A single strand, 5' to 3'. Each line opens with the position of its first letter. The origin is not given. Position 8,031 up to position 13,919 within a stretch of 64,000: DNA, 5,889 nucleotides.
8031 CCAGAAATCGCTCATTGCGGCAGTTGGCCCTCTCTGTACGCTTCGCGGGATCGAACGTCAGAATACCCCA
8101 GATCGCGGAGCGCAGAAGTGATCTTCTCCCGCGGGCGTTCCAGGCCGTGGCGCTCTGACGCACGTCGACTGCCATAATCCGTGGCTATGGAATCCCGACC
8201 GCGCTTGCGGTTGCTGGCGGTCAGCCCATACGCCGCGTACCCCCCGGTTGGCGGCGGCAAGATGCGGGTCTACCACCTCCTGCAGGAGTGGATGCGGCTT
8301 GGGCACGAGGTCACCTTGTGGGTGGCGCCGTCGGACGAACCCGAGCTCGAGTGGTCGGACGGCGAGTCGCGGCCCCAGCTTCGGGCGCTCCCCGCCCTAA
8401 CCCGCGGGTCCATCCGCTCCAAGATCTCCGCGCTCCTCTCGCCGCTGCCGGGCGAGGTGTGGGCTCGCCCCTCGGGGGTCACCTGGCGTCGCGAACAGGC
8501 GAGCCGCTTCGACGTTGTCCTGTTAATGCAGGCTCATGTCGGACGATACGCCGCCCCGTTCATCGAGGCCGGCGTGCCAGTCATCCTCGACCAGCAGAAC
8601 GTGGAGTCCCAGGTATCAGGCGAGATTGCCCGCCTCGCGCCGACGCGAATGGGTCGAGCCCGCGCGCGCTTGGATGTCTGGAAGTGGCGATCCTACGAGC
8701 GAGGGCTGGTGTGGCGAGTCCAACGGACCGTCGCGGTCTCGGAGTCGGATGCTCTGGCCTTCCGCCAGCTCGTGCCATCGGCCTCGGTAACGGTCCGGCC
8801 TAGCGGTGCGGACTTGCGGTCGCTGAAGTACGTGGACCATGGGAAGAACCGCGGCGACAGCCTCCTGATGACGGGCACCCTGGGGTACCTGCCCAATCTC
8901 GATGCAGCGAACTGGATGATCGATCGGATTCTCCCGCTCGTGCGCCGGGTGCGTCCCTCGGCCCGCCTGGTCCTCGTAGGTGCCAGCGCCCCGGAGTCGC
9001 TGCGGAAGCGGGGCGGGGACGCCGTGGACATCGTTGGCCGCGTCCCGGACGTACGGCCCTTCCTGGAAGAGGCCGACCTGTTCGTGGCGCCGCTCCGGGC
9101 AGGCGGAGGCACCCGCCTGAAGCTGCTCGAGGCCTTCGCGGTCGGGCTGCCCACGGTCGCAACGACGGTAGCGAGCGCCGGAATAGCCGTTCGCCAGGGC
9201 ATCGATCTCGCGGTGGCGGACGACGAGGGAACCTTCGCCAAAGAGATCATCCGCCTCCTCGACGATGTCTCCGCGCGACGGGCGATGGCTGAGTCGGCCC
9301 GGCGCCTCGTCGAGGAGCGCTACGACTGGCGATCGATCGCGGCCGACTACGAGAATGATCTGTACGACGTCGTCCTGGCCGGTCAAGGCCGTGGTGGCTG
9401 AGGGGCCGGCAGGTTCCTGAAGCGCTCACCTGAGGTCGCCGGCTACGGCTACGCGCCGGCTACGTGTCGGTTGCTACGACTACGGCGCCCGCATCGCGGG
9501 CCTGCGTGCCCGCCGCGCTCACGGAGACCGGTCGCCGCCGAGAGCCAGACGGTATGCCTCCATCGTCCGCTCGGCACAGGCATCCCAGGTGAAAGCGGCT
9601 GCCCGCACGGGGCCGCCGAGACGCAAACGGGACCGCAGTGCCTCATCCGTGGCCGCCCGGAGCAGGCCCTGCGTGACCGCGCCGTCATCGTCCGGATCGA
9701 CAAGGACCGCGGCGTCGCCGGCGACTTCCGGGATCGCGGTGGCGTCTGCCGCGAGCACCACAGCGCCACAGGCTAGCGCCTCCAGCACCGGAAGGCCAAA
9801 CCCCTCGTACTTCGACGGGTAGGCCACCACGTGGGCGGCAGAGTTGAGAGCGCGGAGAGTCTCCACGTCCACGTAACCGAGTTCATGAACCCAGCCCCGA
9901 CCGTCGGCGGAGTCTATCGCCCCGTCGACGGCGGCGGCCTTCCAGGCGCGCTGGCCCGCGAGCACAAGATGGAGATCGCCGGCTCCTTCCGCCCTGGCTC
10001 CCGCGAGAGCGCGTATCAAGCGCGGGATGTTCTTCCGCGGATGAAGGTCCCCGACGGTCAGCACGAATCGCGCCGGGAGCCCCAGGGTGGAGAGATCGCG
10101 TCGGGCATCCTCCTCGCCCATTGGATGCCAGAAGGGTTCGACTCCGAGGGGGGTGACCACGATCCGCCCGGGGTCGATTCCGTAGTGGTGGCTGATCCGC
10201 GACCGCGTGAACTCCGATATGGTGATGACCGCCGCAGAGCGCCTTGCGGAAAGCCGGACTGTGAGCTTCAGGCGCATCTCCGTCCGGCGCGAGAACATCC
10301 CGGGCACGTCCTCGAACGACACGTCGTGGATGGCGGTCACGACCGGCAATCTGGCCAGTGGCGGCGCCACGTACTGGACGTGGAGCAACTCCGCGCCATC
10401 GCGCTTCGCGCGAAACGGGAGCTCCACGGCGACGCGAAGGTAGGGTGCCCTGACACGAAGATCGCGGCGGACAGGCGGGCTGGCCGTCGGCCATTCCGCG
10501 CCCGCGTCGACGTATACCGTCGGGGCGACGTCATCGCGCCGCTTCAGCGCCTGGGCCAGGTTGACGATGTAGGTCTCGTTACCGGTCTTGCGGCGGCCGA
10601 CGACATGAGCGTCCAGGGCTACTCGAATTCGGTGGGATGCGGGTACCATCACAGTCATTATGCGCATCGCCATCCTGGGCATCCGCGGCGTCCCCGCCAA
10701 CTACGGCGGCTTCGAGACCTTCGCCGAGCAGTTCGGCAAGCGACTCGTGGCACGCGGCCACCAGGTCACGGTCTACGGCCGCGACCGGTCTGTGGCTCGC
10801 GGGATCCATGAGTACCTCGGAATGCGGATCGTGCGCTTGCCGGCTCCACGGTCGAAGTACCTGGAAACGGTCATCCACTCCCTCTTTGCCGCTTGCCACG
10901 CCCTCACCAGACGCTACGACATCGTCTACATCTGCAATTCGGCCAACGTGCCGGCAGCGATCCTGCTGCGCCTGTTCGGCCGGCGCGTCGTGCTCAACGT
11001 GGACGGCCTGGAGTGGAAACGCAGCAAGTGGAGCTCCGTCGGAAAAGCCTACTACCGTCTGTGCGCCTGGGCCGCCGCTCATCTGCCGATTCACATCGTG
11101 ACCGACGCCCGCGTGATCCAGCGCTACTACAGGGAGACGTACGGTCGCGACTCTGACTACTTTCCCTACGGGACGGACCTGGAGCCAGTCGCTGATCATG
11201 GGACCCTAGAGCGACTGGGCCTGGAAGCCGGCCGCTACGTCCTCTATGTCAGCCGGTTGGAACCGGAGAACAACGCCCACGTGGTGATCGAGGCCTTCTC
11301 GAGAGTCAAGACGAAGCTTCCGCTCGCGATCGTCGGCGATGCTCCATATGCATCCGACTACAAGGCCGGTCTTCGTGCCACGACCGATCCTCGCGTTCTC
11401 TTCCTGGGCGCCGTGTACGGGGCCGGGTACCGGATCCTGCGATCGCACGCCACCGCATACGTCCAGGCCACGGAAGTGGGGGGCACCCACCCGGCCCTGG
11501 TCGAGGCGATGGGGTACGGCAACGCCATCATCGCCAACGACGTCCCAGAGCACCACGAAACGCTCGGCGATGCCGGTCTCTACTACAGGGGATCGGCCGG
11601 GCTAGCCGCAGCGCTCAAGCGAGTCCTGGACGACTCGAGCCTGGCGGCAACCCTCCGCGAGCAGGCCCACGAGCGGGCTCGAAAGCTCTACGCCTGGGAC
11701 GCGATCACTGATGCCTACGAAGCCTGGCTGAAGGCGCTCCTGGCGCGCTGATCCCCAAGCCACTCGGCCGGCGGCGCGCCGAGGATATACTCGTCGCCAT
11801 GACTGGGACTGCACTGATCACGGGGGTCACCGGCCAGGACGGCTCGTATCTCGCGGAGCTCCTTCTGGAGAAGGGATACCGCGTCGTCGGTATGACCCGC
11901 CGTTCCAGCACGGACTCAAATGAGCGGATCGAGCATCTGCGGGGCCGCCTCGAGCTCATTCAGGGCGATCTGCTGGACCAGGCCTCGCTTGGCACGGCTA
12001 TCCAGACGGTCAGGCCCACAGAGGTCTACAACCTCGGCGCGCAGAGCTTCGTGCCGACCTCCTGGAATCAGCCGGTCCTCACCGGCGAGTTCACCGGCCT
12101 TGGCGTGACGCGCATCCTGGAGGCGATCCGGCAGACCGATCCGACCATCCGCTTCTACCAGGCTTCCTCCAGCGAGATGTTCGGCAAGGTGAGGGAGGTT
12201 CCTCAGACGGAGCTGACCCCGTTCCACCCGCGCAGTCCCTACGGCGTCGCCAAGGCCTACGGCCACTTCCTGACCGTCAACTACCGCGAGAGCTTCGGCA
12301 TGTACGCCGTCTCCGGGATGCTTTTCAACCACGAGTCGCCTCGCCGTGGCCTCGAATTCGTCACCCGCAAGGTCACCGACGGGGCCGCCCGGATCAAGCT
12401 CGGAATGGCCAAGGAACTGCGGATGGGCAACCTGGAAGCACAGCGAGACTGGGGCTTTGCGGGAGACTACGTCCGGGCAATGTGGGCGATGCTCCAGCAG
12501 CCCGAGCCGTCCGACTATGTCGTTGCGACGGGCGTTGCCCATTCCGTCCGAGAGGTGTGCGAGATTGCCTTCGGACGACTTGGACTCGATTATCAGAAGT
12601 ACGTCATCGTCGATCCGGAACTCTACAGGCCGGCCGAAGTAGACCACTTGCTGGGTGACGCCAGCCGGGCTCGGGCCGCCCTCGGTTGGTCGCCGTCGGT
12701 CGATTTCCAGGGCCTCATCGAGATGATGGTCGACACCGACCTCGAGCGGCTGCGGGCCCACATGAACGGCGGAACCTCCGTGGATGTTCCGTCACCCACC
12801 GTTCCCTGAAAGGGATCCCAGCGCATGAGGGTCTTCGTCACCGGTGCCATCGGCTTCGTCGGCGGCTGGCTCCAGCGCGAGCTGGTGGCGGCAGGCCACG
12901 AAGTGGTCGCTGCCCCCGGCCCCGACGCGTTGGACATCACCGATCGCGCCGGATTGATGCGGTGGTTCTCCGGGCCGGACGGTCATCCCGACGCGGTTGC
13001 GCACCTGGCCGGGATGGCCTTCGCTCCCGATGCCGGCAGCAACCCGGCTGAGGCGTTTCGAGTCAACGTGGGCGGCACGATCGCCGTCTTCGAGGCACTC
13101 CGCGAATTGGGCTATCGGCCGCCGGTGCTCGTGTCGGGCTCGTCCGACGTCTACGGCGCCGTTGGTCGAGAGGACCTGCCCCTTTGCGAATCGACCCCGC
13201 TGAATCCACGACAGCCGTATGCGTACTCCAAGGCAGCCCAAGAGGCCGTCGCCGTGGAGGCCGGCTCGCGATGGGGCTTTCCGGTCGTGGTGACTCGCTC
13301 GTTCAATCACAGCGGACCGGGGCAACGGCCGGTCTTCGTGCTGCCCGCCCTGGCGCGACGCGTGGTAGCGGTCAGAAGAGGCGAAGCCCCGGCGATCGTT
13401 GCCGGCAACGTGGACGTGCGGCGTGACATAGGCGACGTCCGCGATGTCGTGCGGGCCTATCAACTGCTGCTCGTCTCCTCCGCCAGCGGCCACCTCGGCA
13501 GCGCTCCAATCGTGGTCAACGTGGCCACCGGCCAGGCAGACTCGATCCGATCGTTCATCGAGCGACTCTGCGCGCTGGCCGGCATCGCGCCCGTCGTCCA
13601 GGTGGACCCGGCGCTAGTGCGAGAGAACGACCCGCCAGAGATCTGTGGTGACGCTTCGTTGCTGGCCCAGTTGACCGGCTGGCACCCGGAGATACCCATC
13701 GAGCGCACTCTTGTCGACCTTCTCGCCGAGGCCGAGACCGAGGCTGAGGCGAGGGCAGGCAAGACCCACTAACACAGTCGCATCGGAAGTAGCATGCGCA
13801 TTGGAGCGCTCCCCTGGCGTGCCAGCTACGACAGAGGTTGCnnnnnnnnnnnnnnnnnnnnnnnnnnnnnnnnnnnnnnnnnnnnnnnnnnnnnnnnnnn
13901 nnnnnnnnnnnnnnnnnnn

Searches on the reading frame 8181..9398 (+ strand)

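Call 15: search_protein_families(library=pfam, proteins=[window:8181-9398:+], max_evalue=0.1)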
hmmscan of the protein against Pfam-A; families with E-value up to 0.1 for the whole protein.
window:8181-9398:+ (406 aa): 7 families
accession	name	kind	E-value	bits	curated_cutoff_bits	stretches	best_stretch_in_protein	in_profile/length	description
PF13692.12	Glyco_trans_1_4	-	1.3e-25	90.7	27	1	228-362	4-142/142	Glycosyl transferases group 1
PF00534.26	Glycos_transf_1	-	1.5e-11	44.6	26.4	1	254-375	37-171/172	Glycosyl transferases group 1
PF13439.12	Glyco_transf_4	-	6.8e-10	39.7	28.5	1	23-212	1-168/170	Glycosyltransferase Family 4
PF13524.12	Glyco_trans_1_2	-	2.3e-09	37.8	25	1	257-390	9-142/144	Glycosyl transferase-like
PF13579.12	Glyco_trans_4_4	-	1.3e-08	35.8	29.7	1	24-208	1-157/158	Glycosyl transferase 4-like domain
PF20706.3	GT4-conflict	-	0.012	15.1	26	1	324-388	307-383/385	Family 4 Glycosyltransferase in conflict systems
PF17434.7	DUF5413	-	0.028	15.3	31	1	232-269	53-88/133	Family of unknown function (DUF5413)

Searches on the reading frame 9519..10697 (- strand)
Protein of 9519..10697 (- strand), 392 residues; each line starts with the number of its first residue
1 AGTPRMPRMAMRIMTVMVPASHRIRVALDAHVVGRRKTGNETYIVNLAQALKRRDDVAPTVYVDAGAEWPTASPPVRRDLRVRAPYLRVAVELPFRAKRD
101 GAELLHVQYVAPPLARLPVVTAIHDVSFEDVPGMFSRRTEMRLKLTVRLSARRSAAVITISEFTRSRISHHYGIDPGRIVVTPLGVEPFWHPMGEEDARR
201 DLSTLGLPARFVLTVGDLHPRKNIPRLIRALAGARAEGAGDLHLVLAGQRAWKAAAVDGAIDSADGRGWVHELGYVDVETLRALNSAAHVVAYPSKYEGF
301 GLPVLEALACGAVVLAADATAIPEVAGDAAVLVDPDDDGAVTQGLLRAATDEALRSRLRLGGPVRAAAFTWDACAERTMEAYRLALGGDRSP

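Call 15: search_protein_families(library=pfam, proteins=[window:9519-10697:-], max_evalue=0.1)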
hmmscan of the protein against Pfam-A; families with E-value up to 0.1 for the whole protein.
window:9519-10697:- (392 aa): 5 families
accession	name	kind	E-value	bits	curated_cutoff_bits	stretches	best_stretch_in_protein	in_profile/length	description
PF00534.26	Glycos_transf_1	-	1e-23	84.2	26.4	1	210-359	16-166/172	Glycosyl transferases group 1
PF13692.12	Glyco_trans_1_4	-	9.2e-22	78.3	27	1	211-351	3-142/142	Glycosyl transferases group 1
PF13439.12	Glyco_transf_4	-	7.2e-16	59.1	28.5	1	39-187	3-167/170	Glycosyltransferase Family 4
PF20706.3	GT4-conflict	-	2.4e-09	37.1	26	1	209-318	197-312/385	Family 4 Glycosyltransferase in conflict systems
PF13524.12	Glyco_trans_1_2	-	4.3e-05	23.9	25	1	229-363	7-126/144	Glycosyl transferase-like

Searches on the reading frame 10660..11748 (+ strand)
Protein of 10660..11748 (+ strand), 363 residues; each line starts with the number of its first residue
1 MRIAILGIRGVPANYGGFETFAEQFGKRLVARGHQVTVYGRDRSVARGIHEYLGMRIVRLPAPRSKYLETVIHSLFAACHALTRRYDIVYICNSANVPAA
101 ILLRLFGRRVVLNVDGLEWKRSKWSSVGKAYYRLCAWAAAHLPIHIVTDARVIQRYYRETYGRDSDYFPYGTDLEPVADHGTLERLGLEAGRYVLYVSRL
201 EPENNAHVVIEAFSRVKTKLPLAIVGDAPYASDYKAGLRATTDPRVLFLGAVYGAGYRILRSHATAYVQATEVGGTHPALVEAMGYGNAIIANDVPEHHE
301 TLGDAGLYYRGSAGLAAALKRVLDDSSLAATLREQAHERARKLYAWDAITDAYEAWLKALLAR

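Call 15: search_protein_families(library=pfam, proteins=[window:10660-11748:+], max_evalue=0.1)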
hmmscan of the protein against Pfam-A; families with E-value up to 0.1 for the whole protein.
window:10660-11748:+ (363 aa): 7 families
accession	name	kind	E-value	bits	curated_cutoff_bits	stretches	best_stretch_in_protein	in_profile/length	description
PF09314.17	DUF1972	-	1.1e-15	58.2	25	1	3-173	4-186/186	Domain of unknown function (DUF1972)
PF13692.12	Glyco_trans_1_4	-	1.3e-15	58.3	27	1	192-325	2-142/142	Glycosyl transferases group 1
PF00534.26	Glycos_transf_1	-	2.2e-13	50.6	26.4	1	191-338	15-171/172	Glycosyl transferases group 1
PF13579.12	Glyco_trans_4_4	-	3e-11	44.3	29.7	1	16-164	1-148/158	Glycosyl transferase 4-like domain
PF13439.12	Glyco_transf_4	-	2.3e-10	41.2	28.5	1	15-174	1-168/170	Glycosyltransferase Family 4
PF13524.12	Glyco_trans_1_2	-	2.3e-06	28.1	25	1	217-352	12-141/144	Glycosyl transferase-like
PF03308.22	MeaB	-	0.074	12.5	23.1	0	4-47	34-75/273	Methylmalonyl Co-A mutase-associated GTPase MeaB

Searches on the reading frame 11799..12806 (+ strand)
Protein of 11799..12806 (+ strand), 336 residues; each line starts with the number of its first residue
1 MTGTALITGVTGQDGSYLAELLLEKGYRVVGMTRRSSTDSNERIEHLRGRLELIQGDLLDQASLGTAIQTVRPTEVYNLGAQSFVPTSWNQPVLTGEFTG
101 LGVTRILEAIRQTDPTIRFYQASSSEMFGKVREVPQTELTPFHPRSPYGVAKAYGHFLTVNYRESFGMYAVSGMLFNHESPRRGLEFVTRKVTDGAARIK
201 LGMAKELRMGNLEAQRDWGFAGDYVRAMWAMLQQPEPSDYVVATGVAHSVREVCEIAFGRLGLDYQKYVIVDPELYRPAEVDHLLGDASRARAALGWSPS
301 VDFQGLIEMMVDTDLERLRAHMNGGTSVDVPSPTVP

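Call 15: search_protein_families(library=pfam, proteins=[window:11799-12806:+], max_evalue=0.1)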
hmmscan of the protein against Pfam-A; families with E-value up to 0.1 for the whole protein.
window:11799-12806:+ (336 aa): 7 families
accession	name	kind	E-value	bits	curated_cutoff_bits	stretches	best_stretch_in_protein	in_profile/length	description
PF16363.11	GDP_Man_Dehyd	-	2e-127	425.7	27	1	6-310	1-332/332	GDP-mannose 4,6 dehydratase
PF01370.27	Epimerase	-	1.5e-67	228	20.9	1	5-243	1-240/240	NAD dependent epimerase/dehydratase family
PF04321.23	RmlD_sub_bind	-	3.1e-07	30.2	27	1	6-157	4-134/287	RmlD substrate binding domain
PF05368.20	NmrA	-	6.2e-07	29.7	27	1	2-71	2-70/298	NmrA-like family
PF13460.12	NAD_binding_10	-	2.5e-05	24.7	27.2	1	9-72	1-62/184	NAD(P)H-binding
PF08659.16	KR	-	0.0011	19.4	22.6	1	3-72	1-76/180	KR domain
PF00106.31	adh_short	-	0.0042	17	26.6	1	4-72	2-72/195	short chain dehydrogenase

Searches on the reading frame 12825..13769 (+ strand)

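Call 15: search_protein_families(library=pfam, proteins=[window:12825-13769:+], max_evalue=0.1)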
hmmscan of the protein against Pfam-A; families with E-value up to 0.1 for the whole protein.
window:12825-13769:+ (315 aa): 6 families
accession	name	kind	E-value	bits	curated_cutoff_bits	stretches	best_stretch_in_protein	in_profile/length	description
PF16363.11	GDP_Man_Dehyd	-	1.2e-45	156.9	27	1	36-296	59-329/332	GDP-mannose 4,6 dehydratase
PF01370.27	Epimerase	-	3.6e-40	138.3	20.9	1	3-222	1-231/240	NAD dependent epimerase/dehydratase family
PF04321.23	RmlD_sub_bind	-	3.1e-11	43.3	27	1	1-148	1-141/287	RmlD substrate binding domain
PF07993.18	NAD_binding_4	-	8.7e-05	22.2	20.1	1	75-159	106-204/258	Male sterility protein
PF01073.25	3Beta_HSD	-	0.00022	20.8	22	1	56-146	68-160/280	3-beta hydroxysteroid dehydrogenase/isomerase family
PF02719.21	Polysacc_synt_2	-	0.002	17.8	20.2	1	37-105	62-128/293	Polysaccharide biosynthesis protein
